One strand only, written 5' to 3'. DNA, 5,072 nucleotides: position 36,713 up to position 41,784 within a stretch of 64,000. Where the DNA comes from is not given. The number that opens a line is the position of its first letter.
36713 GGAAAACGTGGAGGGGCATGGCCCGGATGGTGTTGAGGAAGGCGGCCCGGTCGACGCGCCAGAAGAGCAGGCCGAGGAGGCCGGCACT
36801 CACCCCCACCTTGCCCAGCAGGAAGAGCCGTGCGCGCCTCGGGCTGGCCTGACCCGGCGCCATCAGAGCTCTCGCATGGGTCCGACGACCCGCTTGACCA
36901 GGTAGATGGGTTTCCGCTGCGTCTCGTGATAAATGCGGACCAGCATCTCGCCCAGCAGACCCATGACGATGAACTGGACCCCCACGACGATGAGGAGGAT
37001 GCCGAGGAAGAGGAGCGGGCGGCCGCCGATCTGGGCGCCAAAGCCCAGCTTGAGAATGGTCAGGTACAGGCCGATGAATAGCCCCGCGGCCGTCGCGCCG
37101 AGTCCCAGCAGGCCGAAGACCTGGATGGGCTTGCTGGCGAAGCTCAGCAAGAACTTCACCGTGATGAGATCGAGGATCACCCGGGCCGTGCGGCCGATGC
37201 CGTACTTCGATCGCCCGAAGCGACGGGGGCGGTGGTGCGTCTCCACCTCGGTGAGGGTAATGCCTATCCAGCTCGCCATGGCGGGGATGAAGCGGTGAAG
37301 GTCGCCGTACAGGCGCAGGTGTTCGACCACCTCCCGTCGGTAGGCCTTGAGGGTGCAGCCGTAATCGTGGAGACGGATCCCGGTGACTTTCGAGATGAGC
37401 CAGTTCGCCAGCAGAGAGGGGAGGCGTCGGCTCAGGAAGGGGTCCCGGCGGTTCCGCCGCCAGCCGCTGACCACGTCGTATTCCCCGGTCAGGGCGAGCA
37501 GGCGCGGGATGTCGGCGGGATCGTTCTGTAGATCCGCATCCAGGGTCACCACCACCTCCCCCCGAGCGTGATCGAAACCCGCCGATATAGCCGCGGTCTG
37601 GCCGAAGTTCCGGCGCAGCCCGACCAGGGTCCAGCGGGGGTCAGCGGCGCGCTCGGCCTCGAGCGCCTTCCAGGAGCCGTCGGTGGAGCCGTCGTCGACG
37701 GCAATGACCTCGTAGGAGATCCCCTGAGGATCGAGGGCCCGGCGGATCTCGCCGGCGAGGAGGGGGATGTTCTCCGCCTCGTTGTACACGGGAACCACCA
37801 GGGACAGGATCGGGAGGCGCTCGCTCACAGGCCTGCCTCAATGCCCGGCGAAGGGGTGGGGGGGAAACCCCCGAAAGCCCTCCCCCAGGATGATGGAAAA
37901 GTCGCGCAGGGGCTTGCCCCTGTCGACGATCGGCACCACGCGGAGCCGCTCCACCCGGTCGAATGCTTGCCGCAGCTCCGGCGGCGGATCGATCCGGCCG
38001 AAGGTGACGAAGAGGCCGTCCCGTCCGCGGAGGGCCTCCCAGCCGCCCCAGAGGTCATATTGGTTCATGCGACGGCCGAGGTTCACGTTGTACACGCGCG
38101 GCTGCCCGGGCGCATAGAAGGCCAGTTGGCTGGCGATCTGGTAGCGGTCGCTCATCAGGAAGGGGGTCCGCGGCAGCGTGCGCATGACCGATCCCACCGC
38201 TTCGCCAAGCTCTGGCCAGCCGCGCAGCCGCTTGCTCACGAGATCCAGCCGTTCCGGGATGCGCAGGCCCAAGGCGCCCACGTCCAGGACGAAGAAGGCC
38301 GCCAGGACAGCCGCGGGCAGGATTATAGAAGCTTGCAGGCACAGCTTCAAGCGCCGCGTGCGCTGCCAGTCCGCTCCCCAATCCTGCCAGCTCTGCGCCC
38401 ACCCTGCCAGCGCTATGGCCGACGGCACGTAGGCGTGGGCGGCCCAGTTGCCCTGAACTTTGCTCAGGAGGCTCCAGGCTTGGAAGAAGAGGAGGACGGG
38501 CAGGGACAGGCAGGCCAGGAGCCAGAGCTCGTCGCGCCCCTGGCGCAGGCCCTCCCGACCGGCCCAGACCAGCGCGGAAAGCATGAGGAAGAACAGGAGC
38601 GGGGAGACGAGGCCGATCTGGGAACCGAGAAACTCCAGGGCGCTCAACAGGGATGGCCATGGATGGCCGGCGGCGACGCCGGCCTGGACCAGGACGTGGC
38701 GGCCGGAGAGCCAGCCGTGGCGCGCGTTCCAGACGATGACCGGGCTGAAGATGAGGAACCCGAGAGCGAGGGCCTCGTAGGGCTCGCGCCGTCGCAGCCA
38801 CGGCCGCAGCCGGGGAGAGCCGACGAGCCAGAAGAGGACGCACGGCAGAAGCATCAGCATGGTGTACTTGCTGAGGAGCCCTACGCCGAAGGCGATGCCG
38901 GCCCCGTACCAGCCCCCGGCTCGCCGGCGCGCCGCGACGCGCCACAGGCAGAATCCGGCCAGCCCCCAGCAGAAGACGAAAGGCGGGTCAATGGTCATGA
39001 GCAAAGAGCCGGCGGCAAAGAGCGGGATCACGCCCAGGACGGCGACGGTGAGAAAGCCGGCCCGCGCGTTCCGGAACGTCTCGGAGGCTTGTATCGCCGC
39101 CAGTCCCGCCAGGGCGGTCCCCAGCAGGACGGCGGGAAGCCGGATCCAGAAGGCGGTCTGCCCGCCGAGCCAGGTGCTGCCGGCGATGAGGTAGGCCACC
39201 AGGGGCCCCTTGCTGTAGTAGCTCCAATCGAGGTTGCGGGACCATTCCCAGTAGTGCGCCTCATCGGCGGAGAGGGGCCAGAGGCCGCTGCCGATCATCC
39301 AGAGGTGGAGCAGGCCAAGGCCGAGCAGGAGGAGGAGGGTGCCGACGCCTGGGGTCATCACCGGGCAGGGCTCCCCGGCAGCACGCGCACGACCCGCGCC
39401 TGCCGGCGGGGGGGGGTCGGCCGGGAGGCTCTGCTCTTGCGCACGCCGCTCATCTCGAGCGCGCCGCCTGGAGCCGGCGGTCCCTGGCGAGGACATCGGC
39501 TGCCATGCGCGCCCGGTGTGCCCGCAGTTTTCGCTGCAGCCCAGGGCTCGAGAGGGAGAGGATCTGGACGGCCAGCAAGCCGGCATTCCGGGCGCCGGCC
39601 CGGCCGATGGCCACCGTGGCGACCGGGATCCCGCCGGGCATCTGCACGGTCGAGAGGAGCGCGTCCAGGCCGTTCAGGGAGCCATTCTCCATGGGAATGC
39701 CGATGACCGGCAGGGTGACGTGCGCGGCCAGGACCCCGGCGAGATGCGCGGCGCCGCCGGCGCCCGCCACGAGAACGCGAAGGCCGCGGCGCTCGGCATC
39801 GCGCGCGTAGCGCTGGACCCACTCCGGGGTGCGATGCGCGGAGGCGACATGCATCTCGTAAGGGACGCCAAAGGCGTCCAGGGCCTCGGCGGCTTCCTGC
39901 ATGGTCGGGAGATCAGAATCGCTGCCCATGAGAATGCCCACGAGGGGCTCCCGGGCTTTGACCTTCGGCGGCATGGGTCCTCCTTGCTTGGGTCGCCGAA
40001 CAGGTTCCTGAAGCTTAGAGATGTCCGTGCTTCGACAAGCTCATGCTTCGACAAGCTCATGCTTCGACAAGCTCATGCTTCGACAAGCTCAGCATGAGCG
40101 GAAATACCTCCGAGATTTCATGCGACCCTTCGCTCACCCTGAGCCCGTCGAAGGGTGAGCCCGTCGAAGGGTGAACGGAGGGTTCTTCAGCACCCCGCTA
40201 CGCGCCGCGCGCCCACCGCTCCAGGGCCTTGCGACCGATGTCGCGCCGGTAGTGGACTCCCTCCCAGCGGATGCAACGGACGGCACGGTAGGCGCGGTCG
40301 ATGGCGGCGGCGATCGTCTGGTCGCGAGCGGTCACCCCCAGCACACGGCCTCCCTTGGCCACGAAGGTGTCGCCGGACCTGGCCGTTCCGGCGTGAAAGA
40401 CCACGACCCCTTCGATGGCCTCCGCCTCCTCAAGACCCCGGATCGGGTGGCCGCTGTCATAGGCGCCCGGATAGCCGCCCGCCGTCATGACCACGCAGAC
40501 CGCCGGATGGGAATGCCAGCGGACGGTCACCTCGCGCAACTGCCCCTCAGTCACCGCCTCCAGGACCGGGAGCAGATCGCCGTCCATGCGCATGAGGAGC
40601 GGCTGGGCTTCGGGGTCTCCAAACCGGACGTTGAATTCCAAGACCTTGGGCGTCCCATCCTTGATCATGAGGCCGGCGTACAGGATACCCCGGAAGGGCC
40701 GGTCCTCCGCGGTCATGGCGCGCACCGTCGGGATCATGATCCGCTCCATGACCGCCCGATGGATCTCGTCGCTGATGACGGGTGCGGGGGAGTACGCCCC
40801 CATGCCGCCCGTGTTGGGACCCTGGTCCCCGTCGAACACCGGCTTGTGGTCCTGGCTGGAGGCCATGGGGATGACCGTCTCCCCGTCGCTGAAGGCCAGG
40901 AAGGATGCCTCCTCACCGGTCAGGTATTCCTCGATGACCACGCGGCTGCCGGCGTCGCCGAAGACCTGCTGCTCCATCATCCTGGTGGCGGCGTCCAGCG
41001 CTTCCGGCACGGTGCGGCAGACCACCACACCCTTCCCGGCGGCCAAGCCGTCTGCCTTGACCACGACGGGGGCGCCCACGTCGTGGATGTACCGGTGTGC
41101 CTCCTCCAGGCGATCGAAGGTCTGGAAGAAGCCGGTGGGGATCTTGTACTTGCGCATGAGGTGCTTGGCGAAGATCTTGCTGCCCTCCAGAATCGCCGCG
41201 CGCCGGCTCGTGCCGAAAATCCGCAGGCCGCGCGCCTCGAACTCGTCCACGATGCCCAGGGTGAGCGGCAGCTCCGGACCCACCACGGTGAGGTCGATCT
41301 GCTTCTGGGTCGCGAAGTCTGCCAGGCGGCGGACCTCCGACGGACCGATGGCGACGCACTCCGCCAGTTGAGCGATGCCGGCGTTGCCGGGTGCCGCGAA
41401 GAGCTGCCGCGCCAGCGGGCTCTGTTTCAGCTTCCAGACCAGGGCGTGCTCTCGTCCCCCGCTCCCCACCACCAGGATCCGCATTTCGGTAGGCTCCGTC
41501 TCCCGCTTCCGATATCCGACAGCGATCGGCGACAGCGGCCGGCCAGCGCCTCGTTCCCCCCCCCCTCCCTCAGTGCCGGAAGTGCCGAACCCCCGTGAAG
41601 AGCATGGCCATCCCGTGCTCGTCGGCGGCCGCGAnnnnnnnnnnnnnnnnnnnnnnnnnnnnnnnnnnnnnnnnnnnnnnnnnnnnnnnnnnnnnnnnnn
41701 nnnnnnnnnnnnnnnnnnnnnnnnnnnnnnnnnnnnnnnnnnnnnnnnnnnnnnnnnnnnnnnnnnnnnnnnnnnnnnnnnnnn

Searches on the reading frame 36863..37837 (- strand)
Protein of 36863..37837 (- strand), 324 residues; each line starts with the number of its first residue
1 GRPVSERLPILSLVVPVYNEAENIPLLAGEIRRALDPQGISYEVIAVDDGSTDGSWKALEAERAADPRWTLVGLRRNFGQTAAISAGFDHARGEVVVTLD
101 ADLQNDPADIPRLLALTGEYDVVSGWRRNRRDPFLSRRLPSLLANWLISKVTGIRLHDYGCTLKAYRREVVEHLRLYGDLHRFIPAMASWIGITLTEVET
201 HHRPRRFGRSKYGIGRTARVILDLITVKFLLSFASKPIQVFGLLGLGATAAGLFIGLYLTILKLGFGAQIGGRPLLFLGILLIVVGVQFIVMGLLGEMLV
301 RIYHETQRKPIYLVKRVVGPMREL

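Call 101: search_protein_families(library=pfam, proteins=[window:36863-37837:-], max_evalue=0.00001)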
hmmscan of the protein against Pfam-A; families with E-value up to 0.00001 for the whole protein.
window:36863-37837:- (324 aa): 1 family
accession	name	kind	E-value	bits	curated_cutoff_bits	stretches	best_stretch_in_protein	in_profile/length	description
PF00535.33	Glycos_transf_2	-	3e-29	102.5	23.3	1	12-174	1-167/168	Glycosyl transferase family 2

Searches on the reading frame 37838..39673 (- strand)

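Call 101: search_protein_families(library=pfam, proteins=[window:37838-39673:-], max_evalue=0.00001)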
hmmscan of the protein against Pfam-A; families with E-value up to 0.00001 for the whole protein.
window:37838-39673:- (611 aa): 2 families
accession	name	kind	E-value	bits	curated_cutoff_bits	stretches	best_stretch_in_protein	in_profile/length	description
PF13231.12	PMT_2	-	3.7e-30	105.7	26.1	1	155-315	2-160/160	Dolichyl-phosphate-mannose-protein mannosyltransferase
PF02366.24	PMT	-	3.2e-07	30.6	22.7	1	150-282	57-196/245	Dolichyl-phosphate-mannose-protein mannosyltransferase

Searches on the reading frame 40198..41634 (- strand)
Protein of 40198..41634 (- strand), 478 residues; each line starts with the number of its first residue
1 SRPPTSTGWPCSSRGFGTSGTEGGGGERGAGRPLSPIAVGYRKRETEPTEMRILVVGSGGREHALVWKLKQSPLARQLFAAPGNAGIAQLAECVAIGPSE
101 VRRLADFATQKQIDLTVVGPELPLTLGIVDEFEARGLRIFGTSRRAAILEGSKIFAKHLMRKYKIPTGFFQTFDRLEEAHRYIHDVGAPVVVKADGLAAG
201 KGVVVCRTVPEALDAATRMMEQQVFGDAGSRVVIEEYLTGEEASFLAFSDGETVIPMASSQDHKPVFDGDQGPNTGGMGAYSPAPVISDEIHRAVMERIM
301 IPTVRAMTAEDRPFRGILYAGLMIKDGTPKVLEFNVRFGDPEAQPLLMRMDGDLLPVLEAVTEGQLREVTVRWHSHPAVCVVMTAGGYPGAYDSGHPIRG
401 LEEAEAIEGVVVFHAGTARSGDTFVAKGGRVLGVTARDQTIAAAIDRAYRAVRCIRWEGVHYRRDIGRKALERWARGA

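Call 101: search_protein_families(library=pfam, proteins=[window:40198-41634:-], max_evalue=0.00001)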
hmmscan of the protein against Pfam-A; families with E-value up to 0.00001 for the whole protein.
window:40198-41634:- (478 aa): 3 families
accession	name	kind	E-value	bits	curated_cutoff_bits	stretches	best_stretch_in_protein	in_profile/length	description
PF01071.24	GARS_A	-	7.2e-80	267.9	27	1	151-343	1-194/194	Phosphoribosylglycinamide synthetase, ATP-grasp (A) domain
PF02844.21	GARS_N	-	2e-37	128.4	29.5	1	51-150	1-100/100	Phosphoribosylglycinamide synthetase, N domain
PF02843.22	GARS_C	-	9.5e-32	109.6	34.8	1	378-469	1-92/92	Phosphoribosylglycinamide synthetase, C domain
